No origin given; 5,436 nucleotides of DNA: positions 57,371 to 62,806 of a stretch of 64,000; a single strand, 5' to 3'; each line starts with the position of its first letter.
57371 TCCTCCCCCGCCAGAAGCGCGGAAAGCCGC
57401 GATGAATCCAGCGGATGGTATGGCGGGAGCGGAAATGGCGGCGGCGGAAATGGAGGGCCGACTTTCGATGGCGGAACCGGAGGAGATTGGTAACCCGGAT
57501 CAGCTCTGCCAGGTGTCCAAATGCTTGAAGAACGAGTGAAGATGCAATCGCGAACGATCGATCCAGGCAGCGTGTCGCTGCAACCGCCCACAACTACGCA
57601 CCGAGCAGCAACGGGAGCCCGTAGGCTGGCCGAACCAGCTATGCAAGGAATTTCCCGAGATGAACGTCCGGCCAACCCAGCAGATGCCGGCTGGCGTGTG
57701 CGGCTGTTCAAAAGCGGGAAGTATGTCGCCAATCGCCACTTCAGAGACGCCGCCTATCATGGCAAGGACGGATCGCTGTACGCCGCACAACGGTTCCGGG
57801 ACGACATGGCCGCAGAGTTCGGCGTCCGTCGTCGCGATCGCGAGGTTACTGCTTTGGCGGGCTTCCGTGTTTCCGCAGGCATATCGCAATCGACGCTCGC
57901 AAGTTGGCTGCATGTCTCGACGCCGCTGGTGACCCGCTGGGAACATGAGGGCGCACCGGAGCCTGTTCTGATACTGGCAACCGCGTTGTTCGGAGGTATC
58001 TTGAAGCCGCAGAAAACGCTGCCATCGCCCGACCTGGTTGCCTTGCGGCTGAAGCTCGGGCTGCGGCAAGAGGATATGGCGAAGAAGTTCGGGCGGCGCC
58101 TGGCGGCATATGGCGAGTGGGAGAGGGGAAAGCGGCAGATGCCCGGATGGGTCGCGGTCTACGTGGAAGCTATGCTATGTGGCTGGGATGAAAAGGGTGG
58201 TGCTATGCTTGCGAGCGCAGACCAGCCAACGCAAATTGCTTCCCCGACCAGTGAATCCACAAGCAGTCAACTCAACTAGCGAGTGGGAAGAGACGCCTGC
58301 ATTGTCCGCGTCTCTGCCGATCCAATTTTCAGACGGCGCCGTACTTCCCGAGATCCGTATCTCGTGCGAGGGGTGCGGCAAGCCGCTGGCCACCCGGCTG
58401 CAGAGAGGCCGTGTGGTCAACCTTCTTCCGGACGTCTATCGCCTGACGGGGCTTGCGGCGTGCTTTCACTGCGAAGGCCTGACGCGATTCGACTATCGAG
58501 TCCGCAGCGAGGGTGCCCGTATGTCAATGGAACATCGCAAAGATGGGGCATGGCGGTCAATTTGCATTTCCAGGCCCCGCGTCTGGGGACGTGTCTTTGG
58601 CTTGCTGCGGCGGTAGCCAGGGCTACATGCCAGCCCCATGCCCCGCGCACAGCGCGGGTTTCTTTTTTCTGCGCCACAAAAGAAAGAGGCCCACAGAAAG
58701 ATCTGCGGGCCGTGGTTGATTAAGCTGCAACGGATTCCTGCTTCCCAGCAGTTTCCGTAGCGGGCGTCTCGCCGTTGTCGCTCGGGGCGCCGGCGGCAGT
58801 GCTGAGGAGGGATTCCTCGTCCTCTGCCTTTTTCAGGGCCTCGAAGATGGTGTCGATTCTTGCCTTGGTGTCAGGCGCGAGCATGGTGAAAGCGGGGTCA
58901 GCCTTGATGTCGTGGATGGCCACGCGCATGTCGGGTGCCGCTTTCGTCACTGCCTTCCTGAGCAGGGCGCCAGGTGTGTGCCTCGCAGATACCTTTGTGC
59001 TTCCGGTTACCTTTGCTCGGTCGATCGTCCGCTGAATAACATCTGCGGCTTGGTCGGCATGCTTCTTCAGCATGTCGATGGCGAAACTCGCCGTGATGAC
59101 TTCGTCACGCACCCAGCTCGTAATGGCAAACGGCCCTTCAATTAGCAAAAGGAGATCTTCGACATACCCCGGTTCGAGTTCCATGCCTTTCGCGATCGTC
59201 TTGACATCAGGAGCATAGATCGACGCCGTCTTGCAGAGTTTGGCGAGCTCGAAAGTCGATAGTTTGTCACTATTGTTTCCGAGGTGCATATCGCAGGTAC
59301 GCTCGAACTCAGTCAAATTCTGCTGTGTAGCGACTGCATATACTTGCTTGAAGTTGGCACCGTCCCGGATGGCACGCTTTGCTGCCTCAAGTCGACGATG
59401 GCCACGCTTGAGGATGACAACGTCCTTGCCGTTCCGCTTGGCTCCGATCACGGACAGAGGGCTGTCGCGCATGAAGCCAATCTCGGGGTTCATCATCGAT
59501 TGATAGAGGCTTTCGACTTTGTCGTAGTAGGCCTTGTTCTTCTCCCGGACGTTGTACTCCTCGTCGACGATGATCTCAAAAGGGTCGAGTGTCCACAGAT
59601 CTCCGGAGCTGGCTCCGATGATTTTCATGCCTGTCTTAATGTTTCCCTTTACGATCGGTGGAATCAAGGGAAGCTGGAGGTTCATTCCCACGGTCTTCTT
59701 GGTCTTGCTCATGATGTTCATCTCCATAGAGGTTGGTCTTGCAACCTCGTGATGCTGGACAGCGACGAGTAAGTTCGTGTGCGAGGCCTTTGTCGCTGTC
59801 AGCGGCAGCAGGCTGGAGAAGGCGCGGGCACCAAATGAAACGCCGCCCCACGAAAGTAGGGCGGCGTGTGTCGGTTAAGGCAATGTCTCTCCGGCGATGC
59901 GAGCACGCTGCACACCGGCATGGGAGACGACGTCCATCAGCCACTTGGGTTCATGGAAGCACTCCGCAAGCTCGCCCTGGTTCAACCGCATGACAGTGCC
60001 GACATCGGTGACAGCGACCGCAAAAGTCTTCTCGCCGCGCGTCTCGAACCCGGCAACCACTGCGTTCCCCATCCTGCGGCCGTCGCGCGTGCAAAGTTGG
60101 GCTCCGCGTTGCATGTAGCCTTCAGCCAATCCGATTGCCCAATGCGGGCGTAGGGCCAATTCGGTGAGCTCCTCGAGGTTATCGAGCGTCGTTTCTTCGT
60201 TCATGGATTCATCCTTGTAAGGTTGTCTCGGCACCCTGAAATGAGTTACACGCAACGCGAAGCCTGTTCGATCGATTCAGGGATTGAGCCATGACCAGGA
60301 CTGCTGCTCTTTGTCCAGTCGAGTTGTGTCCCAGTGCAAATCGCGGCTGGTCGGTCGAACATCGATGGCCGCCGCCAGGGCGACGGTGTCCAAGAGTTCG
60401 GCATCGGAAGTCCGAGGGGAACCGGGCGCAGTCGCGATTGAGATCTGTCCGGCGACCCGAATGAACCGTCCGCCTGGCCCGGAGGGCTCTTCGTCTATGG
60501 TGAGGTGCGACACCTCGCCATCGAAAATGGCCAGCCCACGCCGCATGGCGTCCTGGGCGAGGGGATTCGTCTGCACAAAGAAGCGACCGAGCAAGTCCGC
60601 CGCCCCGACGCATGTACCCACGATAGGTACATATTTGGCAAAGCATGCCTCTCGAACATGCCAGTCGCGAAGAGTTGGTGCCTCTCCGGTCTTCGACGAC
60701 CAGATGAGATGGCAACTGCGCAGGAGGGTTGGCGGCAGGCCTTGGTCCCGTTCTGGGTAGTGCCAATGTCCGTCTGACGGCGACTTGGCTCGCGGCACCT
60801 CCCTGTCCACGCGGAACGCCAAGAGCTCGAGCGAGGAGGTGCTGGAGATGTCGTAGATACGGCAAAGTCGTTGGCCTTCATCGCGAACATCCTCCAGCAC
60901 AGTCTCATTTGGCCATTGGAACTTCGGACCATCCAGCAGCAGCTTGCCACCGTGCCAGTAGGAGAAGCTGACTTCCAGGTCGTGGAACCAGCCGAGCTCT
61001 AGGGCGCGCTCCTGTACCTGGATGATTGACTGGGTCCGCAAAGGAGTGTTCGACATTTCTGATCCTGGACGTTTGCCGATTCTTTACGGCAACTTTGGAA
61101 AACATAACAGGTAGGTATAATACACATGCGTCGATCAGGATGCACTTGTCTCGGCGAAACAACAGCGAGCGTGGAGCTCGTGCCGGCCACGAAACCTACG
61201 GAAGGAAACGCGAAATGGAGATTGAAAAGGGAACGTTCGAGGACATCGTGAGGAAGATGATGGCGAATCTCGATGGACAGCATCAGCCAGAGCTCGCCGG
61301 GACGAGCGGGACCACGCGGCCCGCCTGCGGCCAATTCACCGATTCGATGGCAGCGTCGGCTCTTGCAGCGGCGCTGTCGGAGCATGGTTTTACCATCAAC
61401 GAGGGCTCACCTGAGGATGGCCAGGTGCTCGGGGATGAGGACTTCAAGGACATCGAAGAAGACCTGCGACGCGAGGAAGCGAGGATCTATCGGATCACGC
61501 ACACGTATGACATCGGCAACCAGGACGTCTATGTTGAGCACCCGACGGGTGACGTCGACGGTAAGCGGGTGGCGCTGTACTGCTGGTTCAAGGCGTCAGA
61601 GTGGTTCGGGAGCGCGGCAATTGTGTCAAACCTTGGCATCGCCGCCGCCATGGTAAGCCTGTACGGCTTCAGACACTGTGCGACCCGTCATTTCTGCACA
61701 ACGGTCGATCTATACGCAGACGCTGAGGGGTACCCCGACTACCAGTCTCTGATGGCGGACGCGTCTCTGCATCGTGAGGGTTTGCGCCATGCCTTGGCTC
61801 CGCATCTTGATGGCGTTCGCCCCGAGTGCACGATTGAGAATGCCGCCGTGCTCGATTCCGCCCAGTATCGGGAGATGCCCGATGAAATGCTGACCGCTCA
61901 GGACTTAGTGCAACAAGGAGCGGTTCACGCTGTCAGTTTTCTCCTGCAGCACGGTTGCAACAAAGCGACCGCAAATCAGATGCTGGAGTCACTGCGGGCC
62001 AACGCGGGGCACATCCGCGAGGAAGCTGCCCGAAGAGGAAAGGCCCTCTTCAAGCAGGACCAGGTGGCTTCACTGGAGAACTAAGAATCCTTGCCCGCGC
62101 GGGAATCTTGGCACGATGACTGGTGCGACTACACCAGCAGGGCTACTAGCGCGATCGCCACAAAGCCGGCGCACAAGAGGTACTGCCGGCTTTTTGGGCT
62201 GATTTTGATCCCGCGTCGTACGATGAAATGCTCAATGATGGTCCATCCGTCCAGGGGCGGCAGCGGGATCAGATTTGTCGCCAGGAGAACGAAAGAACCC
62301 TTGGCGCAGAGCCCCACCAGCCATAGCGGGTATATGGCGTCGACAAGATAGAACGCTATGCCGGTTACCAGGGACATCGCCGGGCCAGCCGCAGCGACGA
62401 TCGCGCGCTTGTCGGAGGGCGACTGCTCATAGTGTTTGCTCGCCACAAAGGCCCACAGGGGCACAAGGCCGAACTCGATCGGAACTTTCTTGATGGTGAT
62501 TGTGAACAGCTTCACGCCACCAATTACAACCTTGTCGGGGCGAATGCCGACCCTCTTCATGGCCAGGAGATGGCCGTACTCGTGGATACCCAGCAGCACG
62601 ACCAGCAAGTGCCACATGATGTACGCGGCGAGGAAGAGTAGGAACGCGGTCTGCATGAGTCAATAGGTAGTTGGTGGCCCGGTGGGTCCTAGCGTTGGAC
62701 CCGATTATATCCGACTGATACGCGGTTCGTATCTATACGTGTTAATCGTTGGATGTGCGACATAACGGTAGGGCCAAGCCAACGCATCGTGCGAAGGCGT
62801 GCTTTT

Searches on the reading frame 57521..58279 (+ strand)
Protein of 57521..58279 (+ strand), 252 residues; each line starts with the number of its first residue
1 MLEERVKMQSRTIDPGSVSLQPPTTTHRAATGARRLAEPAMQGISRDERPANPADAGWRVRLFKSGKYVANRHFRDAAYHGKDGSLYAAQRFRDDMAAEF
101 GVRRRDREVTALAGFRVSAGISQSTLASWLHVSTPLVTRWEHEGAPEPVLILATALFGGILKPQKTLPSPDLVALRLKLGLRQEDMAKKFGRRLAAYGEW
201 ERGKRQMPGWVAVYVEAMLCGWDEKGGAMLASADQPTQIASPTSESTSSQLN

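Call 33: search_protein_families(library=pfam, max_evalue=0.01, proteins=[window:57521-58279:+])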
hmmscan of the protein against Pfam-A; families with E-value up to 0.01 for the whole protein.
window:57521-58279:+ (252 aa): 2 families
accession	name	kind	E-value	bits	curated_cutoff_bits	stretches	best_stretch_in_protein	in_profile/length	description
PF13560.12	HTH_31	-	9.5e-08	32.7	27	1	174-213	8-47/64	Helix-turn-helix domain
PF01381.28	HTH_3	-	2.6e-07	31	23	1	174-205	3-34/55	Helix-turn-helix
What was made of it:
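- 57521..58279 (+): HTH2, a candidate regulator: a 252-aa protein with an N-terminal beta-beta-beta-alpha domain followed by two tandem XRE-type HTH modules. Pfam HTH_31 and HTH_3 (call 33).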

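Call 42: search_dna_similar(query=window:57521-58279:+, collection=plasmids, mode=protein, max_rows=30)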
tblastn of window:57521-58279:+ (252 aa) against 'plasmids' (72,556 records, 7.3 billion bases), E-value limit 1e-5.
Records with a match: 26; places in all: 26; records where one place covers at least 80% of the query: 7.
Best place of each record, by identity: >=99% 1; 95-99% 1; 90-95% 1; 60-80% 5; <60% 18.
By first word of the organism name: Pseudomonas 16; Burkholderia 4; Cupriavidus 3; Stenotrophomonas 2; Caballeronia 1.
By predicted mobility (MOB-suite, as given by PLSDB): conjugative 23; non-mobilizable 3.
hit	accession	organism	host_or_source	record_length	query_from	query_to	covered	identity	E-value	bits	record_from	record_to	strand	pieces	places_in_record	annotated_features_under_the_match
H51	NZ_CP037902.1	Cupriavidus metallidurans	Soil,gold-copper mine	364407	1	252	100%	100.0%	3e-155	484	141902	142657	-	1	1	transcriptional regulator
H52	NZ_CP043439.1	Cupriavidus campinensis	cell culture,soil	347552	1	252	100%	95.6%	1e-147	462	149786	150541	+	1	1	transcriptional regulator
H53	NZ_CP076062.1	Cupriavidus sp. EM10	Pure-cultured cell,sewage water sludge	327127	1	252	100%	94.4%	3e-146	458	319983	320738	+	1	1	helix-turn-helix domain-containing protein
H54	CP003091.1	Burkholderia sp. YI23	-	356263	38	239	80%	62.9%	3e-80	269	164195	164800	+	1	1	hypothetical protein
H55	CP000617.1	Burkholderia vietnamiensis G4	-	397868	38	239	80%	62.9%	3e-80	269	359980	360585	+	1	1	hypothetical protein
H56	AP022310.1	Burkholderia sp. SFA1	-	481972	38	239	80%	62.9%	3e-80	269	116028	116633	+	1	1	hypothetical protein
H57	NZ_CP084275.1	Caballeronia grimmiae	Leptoglossus zonatus,Cell culture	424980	38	239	80%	62.9%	2e-79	267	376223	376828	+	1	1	type II toxin-antitoxin system MqsA family antitoxin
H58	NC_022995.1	Burkholderia sp. M701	-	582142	38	224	74%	61.5%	3e-70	240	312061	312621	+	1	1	transcriptional regulator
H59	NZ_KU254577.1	Pseudomonas aeruginosa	-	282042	41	222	72%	46.8%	1e-40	155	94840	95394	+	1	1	helix-turn-helix domain-containing protein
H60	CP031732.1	Stenotrophomonas rhizophila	Nusuttodinium aeruginosum,whole organism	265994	41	222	72%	46.2%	9e-40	153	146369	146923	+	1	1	helix-turn-helix domain-containing protein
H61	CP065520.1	Stenotrophomonas rhizophila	Kandelia candel (mangrove),cell culture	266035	41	222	72%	46.2%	9e-40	153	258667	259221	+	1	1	record has no annotation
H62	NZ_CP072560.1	Pseudomonas sp. BYT-1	activated sludge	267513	41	222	72%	46.2%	9e-40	153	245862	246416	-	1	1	helix-turn-helix domain-containing protein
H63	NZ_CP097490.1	Pseudomonas sp. BYT-5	wastewater treatment tank,soil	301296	41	222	72%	46.2%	9e-40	153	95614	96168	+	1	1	none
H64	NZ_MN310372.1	Pseudomonas putida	-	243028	38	218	72%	45.9%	2e-40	154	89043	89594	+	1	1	helix-turn-helix domain-containing protein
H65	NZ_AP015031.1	Pseudomonas putida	-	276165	41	221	72%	45.9%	2e-38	149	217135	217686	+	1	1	none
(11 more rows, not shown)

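Call 72: find_homologous_proteins(query=window:57521-58279:+, max_evalue=0.00001)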
Query window:57521-58279:+ (252 aa): 12 proteins with E <= 0.00001 among 2290 candidates.
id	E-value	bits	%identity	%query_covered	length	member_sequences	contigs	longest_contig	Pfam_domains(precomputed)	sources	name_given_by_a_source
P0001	5.6e-162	555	99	100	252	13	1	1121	PF01381.29,PF13560.13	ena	-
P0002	2.2e-133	461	84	97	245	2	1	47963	PF01381.29,PF13560.13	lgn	-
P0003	3.4e-117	408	76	97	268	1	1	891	PF01381.29,PF13560.13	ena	-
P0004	1.5e-82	295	63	86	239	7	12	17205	PF01381.29,PF15731.12,PF13560.13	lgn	-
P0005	7.2e-79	283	63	81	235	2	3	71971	-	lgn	-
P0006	7.9e-79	283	64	78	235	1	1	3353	-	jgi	jgi:DNA-binding transcriptional regulator YiaG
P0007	3.0e-78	281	59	83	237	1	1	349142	PF01381.29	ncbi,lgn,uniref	ncbi:transcriptional regulator [Ralstonia pseudosolanacearum]|uniref:transcriptional regulator n=1 T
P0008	1.9e-77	278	63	78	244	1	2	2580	-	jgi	jgi:DNA-binding transcriptional regulator YiaG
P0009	6.5e-77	276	63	75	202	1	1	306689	PF01381.29,PF15731.12,PF13560.13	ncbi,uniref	ncbi:transcriptional regulator [Cupriavidus sp. TMH.W2]|uniref:transcriptional regulator n=1 Tax=Cup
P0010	1.2e-72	262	61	77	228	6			PF01381.29,PF13560.13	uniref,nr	uniref:Uncharacterized protein n=2 Tax=Burkholderiaceae TaxID=119060 RepID=V5YP78_9BURK|nr:hypotheti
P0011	1.8e-67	245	85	53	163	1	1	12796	PF01381.29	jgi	jgi:DNA-binding transcriptional regulator YiaG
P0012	6.0e-64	234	65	67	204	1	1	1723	PF01381.29,PF13560.13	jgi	-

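Call 82: predict_structure(alignment_id=A3)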
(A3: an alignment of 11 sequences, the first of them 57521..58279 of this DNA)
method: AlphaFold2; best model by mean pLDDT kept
length: 252 residues; sequences in the alignment: 11
mean_pLDDT: 71.7   pTM: 0.54
mean pLDDT of the five models: 71.7, 71.4, 66.0, 63.9, 61.8
residues with pLDDT >= 90: 57; 70-90: 114; 50-70: 12; < 50: 69
segments of 3 or more residues with pLDDT < 50: 1-40, 226-252
pLDDT, mean of each block of 10 residues (from residue 1): 39 35 33 39 74 84 74 88 83 83 60 80 91 90 86 90 90 89 90 90 91 92 60 31 36 47
secondary structure, 60 per line:
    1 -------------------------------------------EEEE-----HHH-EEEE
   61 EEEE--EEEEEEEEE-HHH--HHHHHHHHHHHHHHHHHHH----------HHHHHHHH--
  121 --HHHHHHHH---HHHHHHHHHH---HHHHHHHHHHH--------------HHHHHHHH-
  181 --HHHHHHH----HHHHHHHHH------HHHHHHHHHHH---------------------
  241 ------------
elements in order: E44-47 E57-64 E67-75 H82-100 H111-118 H123-130 H134-143 H147-157 H172-179 H183-189 H194-202 H209-219
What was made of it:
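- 57521..58279 (+): Model (call 82).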

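Call 85: fold_search(model_id=the predicted structure, library=pdb)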
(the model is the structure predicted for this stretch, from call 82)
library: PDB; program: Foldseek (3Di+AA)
matches with E <= 10: 368; with E <= 0.001: 0
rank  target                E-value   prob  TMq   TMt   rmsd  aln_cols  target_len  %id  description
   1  3vk0_C                2.2e-01  0.69  0.17  0.41   9.8        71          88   28  Crystal Structure of hypothetical transcription factor NHTF from Neisseria (released 2012-03-14)
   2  3kxa_B                2.4e-01  0.82  0.19  0.33   5.7        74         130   23  Crystal Structure of NGO0477 from Neisseria gonorrhoeae (released 2010-01-19)
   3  8qnl_B                3.3e-01  0.38  0.17  0.35  12.1       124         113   23  Structure of the toxin-antitoxin NatRT complex from Pseudomonas aeruginosa (released 2024-10-02)
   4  8ezt_B                3.5e-01  0.51  0.16  0.44   8.4        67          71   21  Crystal structure of HipB(Lp) from Legionella pneumophila (released 2023-09-27)
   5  2ef8_B                4.1e-01  0.57  0.13  0.38  11.6        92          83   18  Crystal structure of C.EcoT38IS (released 2008-02-26)
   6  6u0i_B                4.1e-01  0.25  0.17  0.30  15.6       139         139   16  Putative Antitoxin HicB3 from Escherichia coli str. K-12 substr. DH10B (released 2019-08-28)
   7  8ezt_A                4.6e-01  0.44  0.16  0.45   8.4        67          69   21  Crystal structure of HipB(Lp) from Legionella pneumophila (released 2023-09-27)
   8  1y9q                  4.9e-01  0.89  0.16  0.22   2.8        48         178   23  Crystal Structure of HTH_3 family Transcriptional Regulator from Vibrio cholerae (released 2005-01-04)
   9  3kxa_A                4.9e-01  0.66  0.19  0.33   5.7        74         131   23  Crystal Structure of NGO0477 from Neisseria gonorrhoeae (released 2010-01-19)
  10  6hpb_B                4.9e-01  0.23  0.17  0.30  16.3       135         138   16  Crystal structure of the E.coli HicAB toxin-antitoxin complex (released 2019-09-18)
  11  28tn_C                5.8e-01  0.75  0.17  0.61   8.5        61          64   20  Structure of a lambda repressor-like protein from Escherichia coli (released 2026-03-11)
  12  2auw_B                6.1e-01  0.25  0.20  0.30  11.4       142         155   15  Crystal Structure of Putative DNA Binding Protein NE0471 from Nitrosomonas europaea ATCC 19718 (released 2005-10-11)
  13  2cro                  6.5e-01  0.84  0.16  0.54   2.8        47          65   19  STRUCTURE OF PHAGE 434 CRO PROTEIN AT 2.35 ANGSTROMS RESOLUTION (released 1989-10-15)
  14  8qnl_A                6.5e-01  0.18  0.17  0.32  13.3       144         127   21  Structure of the toxin-antitoxin NatRT complex from Pseudomonas aeruginosa (released 2024-10-02)
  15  3ivp_C                6.8e-01  0.23  0.16  0.33  15.5       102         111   14  The structure of a possible transposon-related DNA-binding protein from Clostridium difficile 630. (released 2009-09-22)
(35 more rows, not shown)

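Call 114: search_protein_families(library=ncbifam, max_evalue=0.01, proteins=[window:57521-58279:+])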
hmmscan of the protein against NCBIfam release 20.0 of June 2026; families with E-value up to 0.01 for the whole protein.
window:57521-58279:+ (252 aa): 7 families
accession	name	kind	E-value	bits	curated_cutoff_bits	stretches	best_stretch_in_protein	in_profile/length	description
TIGR03830.1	CxxCG_CxxCG_HTH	subfamily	2.3e-07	30.7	61.8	1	165-207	63-105/127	type II TA system antitoxin MqsA family protein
NF041951.1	phage_RstR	subfamily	8.1e-07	29.3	80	1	172-206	7-41/108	RstR family transcriptional repressor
NF007481.0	PRK10072.1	equivalog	9.1e-05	22.9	110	0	161-208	27-73/96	HTH-type transcriptional regulator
NF040522.1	VC1465_fam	subfamily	0.00058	19.9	70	0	176-208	5-37/111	VC1465 family Xer recombination activation factor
NF041265.1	NadS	equivalog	0.0013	19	60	0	171-212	34-75/94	NadS family protein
NF047542.1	telomere_Tap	equivalog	0.0013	17.5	600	0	160-242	9-94/695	telomere-associated protein Tap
TIGR03070.1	couple_hipB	subfamily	0.002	18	71.65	0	172-192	7-27/58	type II toxin-antitoxin system Y4mF family antitoxin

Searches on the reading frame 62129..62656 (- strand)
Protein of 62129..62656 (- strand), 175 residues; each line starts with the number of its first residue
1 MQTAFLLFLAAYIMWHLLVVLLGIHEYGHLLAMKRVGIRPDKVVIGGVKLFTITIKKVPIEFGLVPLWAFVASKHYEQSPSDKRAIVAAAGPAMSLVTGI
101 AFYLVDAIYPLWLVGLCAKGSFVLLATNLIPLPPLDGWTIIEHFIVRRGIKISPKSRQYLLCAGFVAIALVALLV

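Call 34: search_protein_families(library=pfam, max_evalue=0.01, proteins=[window:62129-62656:-])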
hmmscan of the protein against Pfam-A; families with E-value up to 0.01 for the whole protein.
window:62129-62656:- (175 aa): 1 family
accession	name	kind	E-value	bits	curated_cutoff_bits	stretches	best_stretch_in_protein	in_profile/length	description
PF02163.28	Peptidase_M50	-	2.6e-22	79.7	27.2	2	17-105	5-99/221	Peptidase family M50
